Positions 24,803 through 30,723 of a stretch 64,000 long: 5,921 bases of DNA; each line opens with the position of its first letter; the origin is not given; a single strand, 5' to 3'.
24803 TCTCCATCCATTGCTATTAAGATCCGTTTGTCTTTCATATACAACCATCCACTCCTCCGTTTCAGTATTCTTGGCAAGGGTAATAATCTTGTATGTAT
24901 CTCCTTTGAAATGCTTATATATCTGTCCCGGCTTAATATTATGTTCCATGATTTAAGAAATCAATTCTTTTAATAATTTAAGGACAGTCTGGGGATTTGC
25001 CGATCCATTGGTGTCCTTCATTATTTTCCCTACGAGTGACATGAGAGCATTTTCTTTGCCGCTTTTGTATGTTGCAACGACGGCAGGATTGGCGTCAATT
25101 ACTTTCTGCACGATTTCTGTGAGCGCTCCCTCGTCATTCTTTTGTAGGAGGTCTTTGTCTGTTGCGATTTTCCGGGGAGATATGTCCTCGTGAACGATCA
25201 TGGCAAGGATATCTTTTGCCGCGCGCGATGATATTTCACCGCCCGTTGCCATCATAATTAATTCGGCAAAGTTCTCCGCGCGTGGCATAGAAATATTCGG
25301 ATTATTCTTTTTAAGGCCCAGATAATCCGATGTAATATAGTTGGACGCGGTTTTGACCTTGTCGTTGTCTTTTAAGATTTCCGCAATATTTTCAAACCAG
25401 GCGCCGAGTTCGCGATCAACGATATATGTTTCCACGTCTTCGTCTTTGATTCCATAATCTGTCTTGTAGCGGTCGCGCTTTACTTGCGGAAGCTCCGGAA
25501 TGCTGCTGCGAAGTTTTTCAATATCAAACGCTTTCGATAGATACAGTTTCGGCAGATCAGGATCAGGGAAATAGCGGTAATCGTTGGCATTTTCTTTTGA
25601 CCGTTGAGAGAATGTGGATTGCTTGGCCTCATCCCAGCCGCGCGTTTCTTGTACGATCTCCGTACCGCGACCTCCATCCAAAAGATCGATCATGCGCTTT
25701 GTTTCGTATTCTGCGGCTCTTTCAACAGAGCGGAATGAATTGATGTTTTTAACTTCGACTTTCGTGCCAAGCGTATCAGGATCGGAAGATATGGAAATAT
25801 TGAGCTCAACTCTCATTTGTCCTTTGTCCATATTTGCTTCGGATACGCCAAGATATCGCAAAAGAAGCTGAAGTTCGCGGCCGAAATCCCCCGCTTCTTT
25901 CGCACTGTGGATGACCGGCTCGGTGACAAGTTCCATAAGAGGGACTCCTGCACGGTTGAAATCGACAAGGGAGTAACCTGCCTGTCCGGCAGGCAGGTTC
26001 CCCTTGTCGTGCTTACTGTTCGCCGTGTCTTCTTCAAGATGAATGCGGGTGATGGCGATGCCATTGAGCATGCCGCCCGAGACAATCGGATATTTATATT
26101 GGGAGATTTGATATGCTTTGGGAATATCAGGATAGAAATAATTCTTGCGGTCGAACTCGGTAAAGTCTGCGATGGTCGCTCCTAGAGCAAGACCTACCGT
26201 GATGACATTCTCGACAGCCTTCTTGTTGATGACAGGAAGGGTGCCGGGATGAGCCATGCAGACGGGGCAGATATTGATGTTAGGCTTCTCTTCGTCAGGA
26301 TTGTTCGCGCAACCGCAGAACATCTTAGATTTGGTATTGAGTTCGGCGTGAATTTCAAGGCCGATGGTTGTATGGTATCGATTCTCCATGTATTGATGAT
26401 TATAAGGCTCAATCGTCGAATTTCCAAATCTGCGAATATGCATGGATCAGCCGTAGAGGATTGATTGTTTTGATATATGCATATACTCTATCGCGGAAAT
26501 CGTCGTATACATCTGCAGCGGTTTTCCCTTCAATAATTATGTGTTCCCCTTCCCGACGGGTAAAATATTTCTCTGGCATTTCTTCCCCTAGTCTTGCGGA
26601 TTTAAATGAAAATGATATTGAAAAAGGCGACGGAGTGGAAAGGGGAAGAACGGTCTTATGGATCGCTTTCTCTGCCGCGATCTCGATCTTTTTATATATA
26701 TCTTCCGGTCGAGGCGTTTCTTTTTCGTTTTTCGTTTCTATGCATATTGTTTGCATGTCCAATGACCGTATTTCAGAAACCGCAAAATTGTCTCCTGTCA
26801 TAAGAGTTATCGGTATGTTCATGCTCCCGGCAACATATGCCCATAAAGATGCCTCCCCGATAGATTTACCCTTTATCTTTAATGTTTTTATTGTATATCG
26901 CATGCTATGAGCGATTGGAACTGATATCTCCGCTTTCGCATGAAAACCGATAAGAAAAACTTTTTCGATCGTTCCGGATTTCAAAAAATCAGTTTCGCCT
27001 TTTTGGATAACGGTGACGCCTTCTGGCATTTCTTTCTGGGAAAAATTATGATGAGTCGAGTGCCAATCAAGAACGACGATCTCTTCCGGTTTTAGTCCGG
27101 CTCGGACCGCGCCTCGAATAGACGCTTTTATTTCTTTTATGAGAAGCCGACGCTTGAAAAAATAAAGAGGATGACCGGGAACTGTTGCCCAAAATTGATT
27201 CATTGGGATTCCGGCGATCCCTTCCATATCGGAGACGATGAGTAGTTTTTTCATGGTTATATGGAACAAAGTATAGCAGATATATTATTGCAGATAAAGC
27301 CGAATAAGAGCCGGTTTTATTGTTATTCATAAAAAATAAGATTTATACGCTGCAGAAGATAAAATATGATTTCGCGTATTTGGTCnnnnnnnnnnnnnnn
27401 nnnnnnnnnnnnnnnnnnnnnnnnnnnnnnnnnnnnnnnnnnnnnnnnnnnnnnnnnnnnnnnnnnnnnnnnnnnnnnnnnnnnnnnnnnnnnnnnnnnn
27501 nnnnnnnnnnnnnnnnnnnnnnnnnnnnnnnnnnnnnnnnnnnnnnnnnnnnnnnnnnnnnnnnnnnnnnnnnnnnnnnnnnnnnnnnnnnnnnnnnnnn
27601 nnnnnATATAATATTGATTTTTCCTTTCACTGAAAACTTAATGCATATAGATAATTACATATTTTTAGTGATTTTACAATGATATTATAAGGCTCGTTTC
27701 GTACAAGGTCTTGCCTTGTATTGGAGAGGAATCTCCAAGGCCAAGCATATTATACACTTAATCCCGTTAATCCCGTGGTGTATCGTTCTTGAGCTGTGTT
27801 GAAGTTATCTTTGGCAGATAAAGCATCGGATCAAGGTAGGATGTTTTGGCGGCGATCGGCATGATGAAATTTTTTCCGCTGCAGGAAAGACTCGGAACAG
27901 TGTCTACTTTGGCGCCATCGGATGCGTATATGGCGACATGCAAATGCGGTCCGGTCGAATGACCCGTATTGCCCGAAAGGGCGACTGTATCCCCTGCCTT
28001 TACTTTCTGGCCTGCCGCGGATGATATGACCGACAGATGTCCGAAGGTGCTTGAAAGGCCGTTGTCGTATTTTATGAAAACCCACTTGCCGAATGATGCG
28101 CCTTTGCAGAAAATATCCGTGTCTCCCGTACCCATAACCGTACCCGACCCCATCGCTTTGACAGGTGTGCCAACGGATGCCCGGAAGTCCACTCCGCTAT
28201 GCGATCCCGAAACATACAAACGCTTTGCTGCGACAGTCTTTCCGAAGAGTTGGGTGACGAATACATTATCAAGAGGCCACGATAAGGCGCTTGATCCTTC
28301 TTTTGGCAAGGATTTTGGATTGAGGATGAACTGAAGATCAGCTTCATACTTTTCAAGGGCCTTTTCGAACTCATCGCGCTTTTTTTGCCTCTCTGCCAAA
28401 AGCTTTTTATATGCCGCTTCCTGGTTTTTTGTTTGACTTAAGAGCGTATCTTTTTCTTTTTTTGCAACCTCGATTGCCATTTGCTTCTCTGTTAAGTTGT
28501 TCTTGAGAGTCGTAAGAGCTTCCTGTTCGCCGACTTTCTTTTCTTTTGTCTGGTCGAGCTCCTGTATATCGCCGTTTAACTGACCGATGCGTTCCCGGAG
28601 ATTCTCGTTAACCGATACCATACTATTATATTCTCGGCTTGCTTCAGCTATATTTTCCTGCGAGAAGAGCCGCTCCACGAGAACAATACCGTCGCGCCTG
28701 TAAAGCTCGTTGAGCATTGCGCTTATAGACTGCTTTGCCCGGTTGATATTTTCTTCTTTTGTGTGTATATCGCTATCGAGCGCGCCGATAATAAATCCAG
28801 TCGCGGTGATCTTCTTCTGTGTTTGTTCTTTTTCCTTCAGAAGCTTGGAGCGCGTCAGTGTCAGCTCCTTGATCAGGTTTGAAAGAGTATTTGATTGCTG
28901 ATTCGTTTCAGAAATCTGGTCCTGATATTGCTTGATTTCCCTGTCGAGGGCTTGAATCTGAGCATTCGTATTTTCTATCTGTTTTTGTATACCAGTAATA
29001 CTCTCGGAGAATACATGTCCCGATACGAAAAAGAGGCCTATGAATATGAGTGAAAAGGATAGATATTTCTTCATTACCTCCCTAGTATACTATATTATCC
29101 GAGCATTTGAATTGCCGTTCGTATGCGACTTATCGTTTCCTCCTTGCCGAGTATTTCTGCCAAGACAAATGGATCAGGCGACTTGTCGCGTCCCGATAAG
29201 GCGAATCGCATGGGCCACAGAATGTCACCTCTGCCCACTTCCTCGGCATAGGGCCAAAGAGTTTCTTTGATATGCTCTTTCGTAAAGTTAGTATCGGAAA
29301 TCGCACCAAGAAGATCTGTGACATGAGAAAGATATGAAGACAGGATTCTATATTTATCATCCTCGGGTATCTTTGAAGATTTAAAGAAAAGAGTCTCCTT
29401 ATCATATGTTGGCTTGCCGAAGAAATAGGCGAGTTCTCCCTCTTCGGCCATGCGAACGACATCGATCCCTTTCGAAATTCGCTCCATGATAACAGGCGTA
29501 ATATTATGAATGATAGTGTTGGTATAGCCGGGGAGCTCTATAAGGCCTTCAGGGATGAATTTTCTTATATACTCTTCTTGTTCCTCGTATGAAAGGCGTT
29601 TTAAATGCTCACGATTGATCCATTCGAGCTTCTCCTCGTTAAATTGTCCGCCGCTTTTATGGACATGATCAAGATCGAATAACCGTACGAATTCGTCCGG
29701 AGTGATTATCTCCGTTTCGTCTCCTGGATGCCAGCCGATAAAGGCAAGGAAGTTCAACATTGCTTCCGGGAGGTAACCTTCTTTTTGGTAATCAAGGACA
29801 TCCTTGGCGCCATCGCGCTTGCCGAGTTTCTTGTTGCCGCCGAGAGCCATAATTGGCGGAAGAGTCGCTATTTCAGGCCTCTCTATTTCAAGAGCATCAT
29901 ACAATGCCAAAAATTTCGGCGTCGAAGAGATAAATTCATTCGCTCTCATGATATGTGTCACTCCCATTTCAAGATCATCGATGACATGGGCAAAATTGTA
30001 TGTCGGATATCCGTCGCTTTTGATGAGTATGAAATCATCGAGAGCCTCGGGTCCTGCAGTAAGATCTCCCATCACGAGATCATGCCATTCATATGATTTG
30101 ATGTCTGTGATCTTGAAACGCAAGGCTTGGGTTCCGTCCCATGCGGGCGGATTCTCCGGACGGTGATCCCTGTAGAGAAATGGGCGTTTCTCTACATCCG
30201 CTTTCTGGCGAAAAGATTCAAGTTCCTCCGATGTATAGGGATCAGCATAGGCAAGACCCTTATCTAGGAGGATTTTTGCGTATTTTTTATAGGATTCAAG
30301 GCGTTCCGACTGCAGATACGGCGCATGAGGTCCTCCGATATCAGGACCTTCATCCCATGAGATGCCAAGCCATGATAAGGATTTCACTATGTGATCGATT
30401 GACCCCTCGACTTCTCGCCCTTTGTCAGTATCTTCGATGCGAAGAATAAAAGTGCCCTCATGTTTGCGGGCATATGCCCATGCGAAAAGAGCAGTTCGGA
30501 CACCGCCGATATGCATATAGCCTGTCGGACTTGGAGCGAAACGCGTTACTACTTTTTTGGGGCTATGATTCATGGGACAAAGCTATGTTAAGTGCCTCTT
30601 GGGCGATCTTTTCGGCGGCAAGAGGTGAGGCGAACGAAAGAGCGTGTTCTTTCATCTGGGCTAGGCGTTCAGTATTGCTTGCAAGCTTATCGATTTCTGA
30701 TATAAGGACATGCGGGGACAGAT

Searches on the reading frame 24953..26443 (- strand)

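Call 62: search_protein_families(library=ncbifam, max_evalue=1e-40, proteins=[window:24953-26443:-])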
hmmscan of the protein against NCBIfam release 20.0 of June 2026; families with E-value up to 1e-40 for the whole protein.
window:24953-26443:- (496 aa): 7 families
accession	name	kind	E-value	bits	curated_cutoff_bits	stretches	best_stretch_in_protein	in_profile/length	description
NF004012.0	PRK05477.1-2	equivalog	3.3e-168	560.4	338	1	21-495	2-478/481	Asp-tRNA(Asn)/Glu-tRNA(Gln) amidotransferase subunit GatB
NF004014.0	PRK05477.1-4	equivalog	7.1e-153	509.7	414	1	22-494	2-473/475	Asp-tRNA(Asn)/Glu-tRNA(Gln) amidotransferase subunit GatB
TIGR00133.1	gatB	equivalog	6.8e-150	499.8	314.8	1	22-495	3-480/481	Asp-tRNA(Asn)/Glu-tRNA(Gln) amidotransferase subunit GatB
NF004015.0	PRK05477.1-5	equivalog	7.8e-138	460.1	628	1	20-494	12-485/488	Asp-tRNA(Asn)/Glu-tRNA(Gln) amidotransferase subunit GatB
NF004013.0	PRK05477.1-3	equivalog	1.9e-129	432.4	653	1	20-493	14-497/501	Asp-tRNA(Asn)/Glu-tRNA(Gln) amidotransferase subunit GatB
NF004011.1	PRK05477.1-1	equivalog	1.6e-126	422.9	680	1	23-493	3-471/475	Asp-tRNA(Asn)/Glu-tRNA(Gln) amidotransferase subunit GatB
NF003107.0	PRK04028.1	equivalog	2.4e-41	141.8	456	0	262-495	402-624/630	Glu-tRNA(Gln) amidotransferase subunit GatE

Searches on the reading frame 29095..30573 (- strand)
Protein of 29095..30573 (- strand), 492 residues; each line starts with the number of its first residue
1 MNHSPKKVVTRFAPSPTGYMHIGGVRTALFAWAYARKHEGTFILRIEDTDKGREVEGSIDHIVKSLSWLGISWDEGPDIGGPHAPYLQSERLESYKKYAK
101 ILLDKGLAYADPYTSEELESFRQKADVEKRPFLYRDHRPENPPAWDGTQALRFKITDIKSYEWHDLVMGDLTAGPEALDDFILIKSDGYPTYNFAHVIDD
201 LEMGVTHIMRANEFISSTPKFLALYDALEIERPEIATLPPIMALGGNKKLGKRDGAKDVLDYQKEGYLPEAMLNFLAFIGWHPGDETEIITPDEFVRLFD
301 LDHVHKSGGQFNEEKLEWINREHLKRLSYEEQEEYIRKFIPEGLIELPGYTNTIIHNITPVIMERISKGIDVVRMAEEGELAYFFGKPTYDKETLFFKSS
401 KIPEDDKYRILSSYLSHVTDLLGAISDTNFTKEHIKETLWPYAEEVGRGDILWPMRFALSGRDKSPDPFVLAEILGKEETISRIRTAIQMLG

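Call 62: search_protein_families(library=ncbifam, max_evalue=1e-40, proteins=[window:29095-30573:-])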
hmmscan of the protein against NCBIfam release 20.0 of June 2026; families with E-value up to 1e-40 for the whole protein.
window:29095-30573:- (492 aa): 4 families
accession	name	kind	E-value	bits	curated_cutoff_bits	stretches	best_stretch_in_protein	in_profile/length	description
TIGR00464.1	gltX_bact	equivalog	1.9e-124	416.2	289.95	1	7-488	1-468/470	glutamate--tRNA ligase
TIGR03838.1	queuosine_YadB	equivalog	7.9e-55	186.2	276.7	1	9-286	2-262/272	tRNA glutamyl-Q(34) synthetase GluQRS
NF004314.0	PRK05710.1-3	equivalog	1.7e-49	168.8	256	1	6-293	5-272/297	tRNA glutamyl-Q(34) synthetase GluQRS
NF004315.1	PRK05710.1-4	equivalog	3.7e-48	164.3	250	1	10-273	1-271/274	tRNA glutamyl-Q(34) synthetase GluQRS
